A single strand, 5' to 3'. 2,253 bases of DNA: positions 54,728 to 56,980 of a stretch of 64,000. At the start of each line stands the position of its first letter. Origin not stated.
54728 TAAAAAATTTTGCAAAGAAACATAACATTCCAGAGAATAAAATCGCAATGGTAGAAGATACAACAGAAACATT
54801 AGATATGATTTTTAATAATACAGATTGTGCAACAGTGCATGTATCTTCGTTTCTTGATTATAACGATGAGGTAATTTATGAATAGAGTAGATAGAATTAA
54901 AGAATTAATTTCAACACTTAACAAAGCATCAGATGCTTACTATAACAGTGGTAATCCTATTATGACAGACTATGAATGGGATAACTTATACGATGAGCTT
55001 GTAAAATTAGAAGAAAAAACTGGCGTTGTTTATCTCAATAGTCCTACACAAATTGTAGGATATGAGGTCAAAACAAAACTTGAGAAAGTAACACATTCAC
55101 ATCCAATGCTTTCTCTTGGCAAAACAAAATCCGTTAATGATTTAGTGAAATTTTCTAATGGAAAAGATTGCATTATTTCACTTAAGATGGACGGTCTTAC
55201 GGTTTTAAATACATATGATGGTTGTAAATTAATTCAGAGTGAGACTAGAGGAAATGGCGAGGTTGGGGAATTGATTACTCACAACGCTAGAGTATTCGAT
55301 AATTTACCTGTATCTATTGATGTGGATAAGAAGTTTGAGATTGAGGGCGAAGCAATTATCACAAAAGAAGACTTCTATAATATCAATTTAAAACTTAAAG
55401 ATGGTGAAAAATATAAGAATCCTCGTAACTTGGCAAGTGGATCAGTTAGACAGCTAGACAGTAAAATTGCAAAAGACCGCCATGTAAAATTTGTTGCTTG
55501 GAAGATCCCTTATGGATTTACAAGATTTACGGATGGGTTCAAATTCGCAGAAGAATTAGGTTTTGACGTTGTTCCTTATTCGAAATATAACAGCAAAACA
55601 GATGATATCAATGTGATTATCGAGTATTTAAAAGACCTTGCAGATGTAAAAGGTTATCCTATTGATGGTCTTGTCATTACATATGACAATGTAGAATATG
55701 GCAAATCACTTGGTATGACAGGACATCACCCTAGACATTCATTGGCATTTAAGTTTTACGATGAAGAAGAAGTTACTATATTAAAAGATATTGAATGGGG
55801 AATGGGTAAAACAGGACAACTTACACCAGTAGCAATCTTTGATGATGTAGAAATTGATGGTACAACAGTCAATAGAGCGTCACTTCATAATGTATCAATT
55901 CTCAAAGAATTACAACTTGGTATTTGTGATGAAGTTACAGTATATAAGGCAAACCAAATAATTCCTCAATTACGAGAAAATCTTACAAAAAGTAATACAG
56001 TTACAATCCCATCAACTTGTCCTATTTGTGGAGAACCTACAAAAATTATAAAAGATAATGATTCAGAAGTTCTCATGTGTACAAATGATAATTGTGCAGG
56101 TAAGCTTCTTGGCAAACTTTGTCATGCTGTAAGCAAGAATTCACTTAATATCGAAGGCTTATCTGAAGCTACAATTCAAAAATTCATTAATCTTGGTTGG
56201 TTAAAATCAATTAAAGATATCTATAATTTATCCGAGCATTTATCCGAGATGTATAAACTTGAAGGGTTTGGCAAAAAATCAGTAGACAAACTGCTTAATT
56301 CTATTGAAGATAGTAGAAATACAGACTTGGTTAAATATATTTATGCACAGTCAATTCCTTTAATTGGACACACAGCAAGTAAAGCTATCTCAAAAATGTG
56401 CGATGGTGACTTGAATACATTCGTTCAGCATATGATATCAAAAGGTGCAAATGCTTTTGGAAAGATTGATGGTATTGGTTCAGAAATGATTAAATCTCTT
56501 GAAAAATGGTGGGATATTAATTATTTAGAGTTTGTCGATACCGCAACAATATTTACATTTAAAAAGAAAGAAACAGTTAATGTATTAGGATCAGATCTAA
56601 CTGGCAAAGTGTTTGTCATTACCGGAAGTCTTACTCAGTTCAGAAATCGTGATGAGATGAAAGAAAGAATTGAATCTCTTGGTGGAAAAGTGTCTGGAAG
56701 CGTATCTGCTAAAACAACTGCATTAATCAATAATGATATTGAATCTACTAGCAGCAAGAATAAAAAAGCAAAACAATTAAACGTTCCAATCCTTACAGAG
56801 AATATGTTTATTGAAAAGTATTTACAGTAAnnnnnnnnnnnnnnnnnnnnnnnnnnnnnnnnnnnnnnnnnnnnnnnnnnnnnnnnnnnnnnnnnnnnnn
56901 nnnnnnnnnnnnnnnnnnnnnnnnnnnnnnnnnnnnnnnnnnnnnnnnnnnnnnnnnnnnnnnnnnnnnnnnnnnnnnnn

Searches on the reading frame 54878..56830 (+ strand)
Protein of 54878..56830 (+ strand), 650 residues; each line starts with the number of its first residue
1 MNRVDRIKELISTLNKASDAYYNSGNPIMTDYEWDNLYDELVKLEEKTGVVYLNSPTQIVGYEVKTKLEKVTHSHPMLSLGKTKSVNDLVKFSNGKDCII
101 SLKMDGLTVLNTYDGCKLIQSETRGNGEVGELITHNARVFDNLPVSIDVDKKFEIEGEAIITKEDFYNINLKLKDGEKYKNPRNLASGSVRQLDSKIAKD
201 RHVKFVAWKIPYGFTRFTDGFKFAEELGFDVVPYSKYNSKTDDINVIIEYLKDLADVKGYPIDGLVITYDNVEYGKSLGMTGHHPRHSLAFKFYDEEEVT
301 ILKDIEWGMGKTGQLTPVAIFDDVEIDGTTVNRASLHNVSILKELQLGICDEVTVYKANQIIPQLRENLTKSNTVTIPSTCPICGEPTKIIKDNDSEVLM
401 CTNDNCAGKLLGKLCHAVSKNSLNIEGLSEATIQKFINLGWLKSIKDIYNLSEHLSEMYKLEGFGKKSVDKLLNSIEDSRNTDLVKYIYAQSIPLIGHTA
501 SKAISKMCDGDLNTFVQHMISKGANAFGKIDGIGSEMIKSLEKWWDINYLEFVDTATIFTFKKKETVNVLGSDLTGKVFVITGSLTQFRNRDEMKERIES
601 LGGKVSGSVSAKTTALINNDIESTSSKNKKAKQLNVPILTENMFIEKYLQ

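Call 74: search_protein_families(library=pfam, proteins=[window:54878-56830:+], max_evalue=0.001)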
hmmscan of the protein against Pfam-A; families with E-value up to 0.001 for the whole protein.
window:54878-56830:+ (650 aa): 5 families
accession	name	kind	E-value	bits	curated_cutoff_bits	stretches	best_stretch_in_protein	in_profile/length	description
PF01653.23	DNA_ligase_aden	-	1.7e-48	165.8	27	1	66-294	2-251/253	NAD-dependent DNA ligase adenylation domain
PF03120.22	DNA_ligase_OB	-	6e-23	80.9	32.9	1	300-373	2-75/79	NAD-dependent DNA ligase OB-fold domain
PF00533.33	BRCT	-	2.7e-13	50.4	21.3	1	573-642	5-72/78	BRCA1 C Terminus (BRCT) domain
PF12738.14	PTCB-BRCT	-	1.4e-05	25.4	22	1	589-639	11-59/63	twin BRCT domain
PF22745.1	Nlig-Ia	-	4.1e-05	24.6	27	1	4-47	3-46/92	DNA ligase-like, N-terminal NAD+-binding domain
